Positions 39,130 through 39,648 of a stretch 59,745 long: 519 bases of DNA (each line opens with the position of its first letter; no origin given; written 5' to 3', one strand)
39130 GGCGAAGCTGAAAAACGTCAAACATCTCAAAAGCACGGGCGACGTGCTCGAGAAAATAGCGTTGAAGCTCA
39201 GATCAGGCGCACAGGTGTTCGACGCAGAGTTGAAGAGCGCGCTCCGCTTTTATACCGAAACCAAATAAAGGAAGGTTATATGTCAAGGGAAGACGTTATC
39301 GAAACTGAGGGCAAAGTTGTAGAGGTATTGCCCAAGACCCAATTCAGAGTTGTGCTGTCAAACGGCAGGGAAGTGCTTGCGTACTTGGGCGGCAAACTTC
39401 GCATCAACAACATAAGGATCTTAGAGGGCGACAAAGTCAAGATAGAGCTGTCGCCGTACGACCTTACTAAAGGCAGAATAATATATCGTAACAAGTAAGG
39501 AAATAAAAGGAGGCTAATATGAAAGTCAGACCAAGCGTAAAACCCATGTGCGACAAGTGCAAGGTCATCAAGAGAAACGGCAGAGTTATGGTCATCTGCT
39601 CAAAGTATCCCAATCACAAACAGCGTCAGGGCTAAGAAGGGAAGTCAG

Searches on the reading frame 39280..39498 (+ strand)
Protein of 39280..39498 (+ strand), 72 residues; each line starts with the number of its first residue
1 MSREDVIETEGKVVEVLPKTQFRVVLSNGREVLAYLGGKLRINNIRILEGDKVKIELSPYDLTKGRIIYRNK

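Call 82: find_encoding_contigs(protein=window:39280-39498:+, flank=10000, max_places=10)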
Protein window:39280-39498:+ (72 aa): 4 contigs read that carry it; 4 places shown.
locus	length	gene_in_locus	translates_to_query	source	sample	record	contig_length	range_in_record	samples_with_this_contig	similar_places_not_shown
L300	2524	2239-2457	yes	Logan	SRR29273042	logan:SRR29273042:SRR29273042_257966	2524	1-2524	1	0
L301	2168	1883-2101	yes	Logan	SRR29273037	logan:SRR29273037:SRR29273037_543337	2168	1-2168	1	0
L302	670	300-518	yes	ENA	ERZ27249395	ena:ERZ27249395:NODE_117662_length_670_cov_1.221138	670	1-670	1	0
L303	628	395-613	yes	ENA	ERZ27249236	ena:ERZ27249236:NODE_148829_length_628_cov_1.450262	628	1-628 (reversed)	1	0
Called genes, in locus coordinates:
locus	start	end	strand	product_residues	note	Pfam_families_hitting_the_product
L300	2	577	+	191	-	?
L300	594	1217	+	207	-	PF00406:ADK, PF13207:AAA_17, PF05191:ADK_lid (weak)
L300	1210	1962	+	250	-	PF00557:Peptidase_M24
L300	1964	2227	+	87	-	-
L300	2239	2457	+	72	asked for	PF01176:eIF-1a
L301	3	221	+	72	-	?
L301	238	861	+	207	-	PF00406:ADK, PF13207:AAA_17, PF05191:ADK_lid (weak)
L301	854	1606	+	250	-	PF00557:Peptidase_M24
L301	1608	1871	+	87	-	-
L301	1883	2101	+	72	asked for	PF01176:eIF-1a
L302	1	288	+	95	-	?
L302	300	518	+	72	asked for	PF01176:eIF-1a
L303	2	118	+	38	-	?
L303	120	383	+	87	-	-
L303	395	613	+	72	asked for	PF01176:eIF-1a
